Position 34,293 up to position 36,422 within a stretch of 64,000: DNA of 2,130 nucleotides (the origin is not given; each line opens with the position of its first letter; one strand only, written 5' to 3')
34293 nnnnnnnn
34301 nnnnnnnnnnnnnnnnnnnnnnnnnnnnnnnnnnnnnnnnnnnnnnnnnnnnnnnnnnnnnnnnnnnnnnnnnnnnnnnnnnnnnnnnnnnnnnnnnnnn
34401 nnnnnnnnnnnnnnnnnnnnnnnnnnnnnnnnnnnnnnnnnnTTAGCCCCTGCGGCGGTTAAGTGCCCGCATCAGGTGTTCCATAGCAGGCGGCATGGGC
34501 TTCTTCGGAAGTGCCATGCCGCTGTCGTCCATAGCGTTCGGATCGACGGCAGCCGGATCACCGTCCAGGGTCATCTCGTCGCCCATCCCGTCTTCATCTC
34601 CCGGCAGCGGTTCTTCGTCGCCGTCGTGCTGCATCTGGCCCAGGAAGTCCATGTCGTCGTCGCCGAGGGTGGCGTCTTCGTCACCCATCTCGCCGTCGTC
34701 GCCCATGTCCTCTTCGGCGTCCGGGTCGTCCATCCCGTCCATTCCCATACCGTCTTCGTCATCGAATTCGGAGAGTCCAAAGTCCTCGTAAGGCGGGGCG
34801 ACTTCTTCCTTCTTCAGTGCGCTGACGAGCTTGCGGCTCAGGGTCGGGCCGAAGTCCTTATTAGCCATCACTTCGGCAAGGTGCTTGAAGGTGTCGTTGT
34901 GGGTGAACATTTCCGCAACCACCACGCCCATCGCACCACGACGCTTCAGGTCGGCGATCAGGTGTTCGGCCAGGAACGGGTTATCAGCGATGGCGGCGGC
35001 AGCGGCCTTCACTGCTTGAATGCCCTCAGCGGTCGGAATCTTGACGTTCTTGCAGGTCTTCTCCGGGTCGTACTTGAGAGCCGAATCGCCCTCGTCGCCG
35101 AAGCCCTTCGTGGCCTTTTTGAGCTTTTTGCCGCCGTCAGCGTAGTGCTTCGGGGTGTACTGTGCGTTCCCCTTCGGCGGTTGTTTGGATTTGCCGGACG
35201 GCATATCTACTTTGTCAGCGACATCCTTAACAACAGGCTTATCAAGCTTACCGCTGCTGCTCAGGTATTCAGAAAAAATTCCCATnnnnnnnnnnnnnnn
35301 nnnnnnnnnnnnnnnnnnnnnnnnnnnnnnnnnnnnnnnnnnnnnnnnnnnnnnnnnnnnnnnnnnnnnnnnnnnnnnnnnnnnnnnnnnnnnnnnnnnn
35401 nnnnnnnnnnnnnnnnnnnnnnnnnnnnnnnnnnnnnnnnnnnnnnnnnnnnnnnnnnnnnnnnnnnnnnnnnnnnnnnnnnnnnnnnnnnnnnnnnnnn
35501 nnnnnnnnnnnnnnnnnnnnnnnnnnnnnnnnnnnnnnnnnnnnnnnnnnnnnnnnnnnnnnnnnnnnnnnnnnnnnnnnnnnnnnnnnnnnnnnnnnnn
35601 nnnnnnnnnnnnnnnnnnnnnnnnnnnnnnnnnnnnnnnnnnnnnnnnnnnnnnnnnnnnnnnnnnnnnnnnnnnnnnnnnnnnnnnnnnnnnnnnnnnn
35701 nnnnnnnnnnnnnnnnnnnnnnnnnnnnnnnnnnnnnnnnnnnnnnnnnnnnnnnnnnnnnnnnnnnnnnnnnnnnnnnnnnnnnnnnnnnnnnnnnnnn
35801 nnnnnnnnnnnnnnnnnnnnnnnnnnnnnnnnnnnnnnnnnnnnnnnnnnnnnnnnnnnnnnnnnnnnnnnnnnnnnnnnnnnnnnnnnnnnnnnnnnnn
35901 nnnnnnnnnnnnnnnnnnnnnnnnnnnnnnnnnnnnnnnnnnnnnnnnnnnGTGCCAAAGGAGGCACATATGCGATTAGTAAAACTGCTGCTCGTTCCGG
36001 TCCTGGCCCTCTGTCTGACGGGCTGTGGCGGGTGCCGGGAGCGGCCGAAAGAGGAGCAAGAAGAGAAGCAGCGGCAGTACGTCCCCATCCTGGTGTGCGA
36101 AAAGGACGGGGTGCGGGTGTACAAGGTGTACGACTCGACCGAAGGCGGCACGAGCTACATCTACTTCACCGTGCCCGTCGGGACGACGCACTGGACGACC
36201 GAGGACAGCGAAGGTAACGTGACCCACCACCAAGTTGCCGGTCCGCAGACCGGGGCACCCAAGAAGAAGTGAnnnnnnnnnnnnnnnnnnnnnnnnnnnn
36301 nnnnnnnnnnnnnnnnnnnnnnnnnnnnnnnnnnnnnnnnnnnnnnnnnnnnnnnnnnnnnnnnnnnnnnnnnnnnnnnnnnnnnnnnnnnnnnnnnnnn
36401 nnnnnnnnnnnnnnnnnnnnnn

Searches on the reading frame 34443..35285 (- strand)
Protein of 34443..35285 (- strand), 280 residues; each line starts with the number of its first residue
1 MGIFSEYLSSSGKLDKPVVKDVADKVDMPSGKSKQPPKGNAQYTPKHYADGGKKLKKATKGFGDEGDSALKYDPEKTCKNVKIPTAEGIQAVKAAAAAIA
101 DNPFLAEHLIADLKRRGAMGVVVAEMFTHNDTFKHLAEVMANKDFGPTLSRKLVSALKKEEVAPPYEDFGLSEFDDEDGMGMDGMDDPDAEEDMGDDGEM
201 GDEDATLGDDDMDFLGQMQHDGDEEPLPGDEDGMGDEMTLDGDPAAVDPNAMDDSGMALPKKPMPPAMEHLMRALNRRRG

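Call 11: search_protein_families(library=pfam, proteins=[window:34443-35285:-], max_evalue=0.01)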
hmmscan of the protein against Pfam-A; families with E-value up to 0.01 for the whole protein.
window:34443-35285:- (280 aa): 0 families

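Call 52: search_protein_families(library=padloc, proteins=[window:34443-35285:-], max_evalue=0.01)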
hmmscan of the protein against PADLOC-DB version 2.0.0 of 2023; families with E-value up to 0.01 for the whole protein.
window:34443-35285:- (280 aa): 0 families

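Call 71: search_protein_families(library=ncbifam, proteins=[window:34443-35285:-], max_evalue=0.001)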
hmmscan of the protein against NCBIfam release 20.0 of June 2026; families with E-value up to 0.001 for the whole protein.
window:34443-35285:- (280 aa): 0 families

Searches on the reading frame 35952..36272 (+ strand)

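Call 11: search_protein_families(library=pfam, proteins=[window:35952-36272:+], max_evalue=0.01)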
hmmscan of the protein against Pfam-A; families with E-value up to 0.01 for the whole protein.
window:35952-36272:+ (106 aa): 2 families
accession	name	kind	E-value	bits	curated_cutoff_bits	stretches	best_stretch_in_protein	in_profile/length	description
PF16225.10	DUF4884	-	3.6e-05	23.8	30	1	48-74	10-34/49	Domain of unknown function (DUF4884)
PF19407.5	DUF5979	-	0.00097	20.2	25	1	37-100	14-80/104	Domain of unknown function (DUF5979)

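Call 52: search_protein_families(library=padloc, proteins=[window:35952-36272:+], max_evalue=0.01)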
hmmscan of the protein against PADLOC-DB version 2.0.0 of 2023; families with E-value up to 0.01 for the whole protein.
window:35952-36272:+ (106 aa): 0 families
